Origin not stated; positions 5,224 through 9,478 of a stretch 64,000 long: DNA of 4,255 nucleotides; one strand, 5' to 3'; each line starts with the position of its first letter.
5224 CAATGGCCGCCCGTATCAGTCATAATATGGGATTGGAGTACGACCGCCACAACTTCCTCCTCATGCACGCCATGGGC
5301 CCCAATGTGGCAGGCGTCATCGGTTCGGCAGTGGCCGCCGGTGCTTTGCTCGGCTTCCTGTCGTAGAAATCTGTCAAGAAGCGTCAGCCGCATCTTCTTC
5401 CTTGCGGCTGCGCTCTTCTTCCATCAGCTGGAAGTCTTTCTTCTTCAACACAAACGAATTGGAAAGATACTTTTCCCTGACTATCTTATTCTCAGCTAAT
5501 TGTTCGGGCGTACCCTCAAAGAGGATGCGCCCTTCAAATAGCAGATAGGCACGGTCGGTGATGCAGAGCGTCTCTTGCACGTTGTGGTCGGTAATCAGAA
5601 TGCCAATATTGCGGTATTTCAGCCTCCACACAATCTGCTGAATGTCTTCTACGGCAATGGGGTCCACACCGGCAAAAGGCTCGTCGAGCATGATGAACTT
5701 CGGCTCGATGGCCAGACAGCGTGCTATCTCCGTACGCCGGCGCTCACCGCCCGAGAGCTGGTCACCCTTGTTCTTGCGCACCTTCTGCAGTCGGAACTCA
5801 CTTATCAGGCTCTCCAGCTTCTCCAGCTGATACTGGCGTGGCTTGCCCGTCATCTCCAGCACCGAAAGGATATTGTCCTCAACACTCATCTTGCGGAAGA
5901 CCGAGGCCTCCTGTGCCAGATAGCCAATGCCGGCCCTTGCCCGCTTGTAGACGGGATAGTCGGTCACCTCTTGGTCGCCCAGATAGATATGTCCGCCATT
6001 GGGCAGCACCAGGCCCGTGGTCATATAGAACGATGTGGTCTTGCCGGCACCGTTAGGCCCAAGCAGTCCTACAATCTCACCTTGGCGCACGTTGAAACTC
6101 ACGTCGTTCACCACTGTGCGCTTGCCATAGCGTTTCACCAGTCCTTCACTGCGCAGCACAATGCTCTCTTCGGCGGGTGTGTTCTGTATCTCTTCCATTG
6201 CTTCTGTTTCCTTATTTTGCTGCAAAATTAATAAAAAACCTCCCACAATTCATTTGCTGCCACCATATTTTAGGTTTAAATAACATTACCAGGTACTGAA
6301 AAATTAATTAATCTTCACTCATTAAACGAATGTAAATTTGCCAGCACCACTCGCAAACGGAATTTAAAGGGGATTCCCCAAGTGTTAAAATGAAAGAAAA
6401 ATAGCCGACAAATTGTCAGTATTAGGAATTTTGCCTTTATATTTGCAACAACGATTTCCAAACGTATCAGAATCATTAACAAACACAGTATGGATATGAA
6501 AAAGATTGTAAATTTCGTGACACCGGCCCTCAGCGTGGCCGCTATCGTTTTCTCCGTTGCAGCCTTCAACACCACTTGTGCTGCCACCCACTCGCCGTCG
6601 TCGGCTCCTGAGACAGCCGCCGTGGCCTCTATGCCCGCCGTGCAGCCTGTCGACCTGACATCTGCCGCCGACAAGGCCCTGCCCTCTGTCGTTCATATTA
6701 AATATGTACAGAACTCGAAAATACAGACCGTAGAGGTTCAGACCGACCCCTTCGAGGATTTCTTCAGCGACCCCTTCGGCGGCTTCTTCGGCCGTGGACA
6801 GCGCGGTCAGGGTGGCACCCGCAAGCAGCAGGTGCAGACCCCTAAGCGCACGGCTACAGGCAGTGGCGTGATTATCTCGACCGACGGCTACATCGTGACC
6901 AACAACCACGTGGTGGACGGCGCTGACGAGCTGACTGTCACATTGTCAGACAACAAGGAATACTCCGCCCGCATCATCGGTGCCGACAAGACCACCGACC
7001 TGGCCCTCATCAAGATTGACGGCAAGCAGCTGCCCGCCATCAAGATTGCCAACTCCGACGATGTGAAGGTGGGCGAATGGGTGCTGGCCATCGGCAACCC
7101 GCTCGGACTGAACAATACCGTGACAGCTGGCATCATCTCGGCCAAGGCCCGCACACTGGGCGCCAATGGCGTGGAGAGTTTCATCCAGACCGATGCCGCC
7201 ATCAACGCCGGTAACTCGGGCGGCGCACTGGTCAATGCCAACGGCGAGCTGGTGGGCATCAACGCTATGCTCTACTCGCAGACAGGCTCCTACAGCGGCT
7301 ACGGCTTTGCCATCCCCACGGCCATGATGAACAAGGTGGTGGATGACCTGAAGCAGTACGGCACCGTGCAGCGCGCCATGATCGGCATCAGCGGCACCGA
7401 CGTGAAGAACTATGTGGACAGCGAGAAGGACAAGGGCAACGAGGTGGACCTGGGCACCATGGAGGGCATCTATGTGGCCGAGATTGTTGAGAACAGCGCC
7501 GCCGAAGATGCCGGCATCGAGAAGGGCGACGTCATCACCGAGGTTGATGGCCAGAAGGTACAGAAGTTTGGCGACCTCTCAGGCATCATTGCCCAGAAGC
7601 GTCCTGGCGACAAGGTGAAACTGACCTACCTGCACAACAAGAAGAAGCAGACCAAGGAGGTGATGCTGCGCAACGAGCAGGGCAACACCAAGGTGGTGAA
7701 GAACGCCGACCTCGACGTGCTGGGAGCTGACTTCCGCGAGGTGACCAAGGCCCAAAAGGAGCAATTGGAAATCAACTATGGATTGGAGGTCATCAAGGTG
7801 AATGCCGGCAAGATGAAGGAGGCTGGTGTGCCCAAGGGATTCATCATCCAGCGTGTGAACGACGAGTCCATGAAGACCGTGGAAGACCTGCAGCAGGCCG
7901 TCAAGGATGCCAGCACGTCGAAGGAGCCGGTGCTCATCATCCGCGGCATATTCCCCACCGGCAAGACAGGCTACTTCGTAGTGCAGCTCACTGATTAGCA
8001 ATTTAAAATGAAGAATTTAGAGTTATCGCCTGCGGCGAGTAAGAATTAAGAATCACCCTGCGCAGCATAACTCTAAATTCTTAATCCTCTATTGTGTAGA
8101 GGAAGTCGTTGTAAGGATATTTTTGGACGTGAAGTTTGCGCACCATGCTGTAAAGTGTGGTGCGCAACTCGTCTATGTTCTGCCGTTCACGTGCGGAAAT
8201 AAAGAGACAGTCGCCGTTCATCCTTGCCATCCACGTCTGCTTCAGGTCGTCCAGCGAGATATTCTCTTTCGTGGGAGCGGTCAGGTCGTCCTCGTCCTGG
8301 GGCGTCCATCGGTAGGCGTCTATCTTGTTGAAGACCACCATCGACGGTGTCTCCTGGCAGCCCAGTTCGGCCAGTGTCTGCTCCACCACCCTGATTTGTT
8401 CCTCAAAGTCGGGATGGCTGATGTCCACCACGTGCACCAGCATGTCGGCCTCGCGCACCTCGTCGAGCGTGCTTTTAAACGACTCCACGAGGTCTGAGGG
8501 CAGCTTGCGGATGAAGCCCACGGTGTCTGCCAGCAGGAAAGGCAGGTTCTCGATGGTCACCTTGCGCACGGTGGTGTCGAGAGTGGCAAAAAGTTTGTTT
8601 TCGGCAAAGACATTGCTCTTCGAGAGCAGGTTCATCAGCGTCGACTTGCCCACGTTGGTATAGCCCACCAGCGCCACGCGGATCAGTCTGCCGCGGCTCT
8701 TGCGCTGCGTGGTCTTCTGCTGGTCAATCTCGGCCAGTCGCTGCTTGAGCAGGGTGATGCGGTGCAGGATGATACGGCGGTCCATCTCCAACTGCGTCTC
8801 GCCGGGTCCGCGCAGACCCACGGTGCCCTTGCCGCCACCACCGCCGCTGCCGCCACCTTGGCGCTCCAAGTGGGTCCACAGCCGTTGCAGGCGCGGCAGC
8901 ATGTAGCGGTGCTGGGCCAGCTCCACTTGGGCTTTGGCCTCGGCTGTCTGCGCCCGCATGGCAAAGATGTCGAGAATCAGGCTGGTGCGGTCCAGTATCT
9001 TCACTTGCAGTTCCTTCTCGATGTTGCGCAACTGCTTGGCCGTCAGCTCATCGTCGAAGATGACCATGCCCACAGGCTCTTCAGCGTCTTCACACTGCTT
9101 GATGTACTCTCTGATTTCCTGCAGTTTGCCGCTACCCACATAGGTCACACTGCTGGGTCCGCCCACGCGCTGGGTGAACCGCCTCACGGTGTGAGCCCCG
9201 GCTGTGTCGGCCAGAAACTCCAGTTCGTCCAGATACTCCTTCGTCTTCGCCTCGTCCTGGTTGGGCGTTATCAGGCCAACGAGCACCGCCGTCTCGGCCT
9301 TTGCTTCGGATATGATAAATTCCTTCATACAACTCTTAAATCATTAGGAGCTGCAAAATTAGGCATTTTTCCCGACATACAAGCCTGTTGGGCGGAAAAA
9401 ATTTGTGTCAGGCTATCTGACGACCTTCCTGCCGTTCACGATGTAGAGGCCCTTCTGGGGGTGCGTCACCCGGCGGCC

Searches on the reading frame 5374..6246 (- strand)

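Call 63: search_protein_families(library=pfam, proteins=[window:5374-6246:-])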
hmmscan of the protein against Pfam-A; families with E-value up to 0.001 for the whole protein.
window:5374-6246:- (290 aa): 1 family
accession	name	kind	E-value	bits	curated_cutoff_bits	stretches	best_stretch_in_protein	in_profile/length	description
PF00005.33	ABC_tran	-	1.9e-33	116.4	25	1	46-192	1-137/137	ABC transporter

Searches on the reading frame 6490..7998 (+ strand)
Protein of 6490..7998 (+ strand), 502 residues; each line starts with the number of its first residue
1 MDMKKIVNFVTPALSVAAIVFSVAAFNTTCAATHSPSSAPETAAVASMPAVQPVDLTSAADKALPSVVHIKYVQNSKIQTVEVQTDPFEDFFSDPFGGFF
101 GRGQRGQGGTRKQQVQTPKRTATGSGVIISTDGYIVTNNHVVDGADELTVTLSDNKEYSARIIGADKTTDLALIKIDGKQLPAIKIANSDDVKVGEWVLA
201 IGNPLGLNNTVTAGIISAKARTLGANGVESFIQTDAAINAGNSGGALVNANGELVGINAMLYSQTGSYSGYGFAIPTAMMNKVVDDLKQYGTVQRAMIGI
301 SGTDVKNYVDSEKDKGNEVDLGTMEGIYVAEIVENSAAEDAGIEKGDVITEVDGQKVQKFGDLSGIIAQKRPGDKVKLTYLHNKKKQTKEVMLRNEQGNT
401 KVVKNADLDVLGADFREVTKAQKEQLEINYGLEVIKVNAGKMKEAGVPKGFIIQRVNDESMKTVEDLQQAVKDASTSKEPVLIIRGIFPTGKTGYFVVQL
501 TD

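Call 63: search_protein_families(library=pfam, proteins=[window:6490-7998:+])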
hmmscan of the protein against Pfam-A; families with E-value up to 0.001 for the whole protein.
window:6490-7998:+ (502 aa): 8 families
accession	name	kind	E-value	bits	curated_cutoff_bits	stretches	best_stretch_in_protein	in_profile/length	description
PF13365.12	Trypsin_2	-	5.4e-37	128.2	27.6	1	124-257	1-144/144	Trypsin-like peptidase domain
PF00089.32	Trypsin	-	4.4e-20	72.9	20.6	1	105-283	6-219/220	Trypsin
PF13180.12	PDZ_2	-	1.4e-18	67.4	27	1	298-392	3-79/80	PDZ domain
PF00595.29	PDZ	-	6.3e-16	59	23.2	1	316-380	23-80/81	PDZ domain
PF17820.7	PDZ_6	-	7.7e-14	51.6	27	1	329-379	2-51/54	PDZ domain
PF12812.13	PDZ_1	-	7.3e-07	29.6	28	1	409-473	9-74/78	PDZ-like domain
PF14685.13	PDZ_Tricorn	-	9.5e-07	29.2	25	1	334-391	29-86/88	Tricorn protease PDZ domain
PF10459.15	Peptidase_S46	-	7e-05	22.1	22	0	234-258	626-650/698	Peptidase S46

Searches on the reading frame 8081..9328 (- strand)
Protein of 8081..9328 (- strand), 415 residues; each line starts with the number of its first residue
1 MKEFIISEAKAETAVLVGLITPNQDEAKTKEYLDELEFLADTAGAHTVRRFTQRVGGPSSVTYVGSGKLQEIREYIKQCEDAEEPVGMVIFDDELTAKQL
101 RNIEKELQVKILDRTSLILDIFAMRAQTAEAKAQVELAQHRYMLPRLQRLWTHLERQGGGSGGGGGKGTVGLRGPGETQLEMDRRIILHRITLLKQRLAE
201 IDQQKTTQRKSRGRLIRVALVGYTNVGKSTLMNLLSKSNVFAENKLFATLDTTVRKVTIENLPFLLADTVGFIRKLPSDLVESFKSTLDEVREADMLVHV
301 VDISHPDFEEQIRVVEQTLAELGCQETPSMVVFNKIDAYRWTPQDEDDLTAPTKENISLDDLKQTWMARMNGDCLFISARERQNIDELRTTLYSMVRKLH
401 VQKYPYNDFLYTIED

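Call 63: search_protein_families(library=pfam, proteins=[window:8081-9328:-])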
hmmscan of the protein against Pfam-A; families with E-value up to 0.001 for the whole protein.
window:8081-9328:- (415 aa): 9 families
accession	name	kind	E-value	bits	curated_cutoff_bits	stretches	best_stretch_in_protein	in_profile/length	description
PF13167.11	GTP-bdg_N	-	3.8e-30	104.8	25.4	1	31-123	2-89/89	GTP-binding GTPase N-terminal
PF16360.10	GTP-bdg_M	-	3e-29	101.8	29.5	1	125-212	1-79/79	GTP-binding GTPase Middle Region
PF01926.29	MMR_HSR1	-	2.5e-23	82.8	21.9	1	217-335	1-113/113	50S ribosome-binding GTPase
PF00025.27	Arf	-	5.9e-07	29.6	22.3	1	210-346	9-135/174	ADP-ribosylation factor family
PF03193.22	RsgA_GTPase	-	9.6e-07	29.2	30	0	218-272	109-168/174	RsgA GTPase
PF02421.24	FeoB_N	-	1.8e-06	28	27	1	217-340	2-119/156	Ferrous iron transport protein B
PF00071.28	Ras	-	9.5e-06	25.7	21.6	1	218-395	2-159/162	Ras family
PF00009.33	GTP_EFTU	-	1e-05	25.7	26.5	0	287-396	86-186/188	Elongation factor Tu GTP binding domain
PF04670.18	Gtr1_RagA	-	0.00067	19.6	22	0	218-340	2-125/232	Gtr1/RagA G protein conserved region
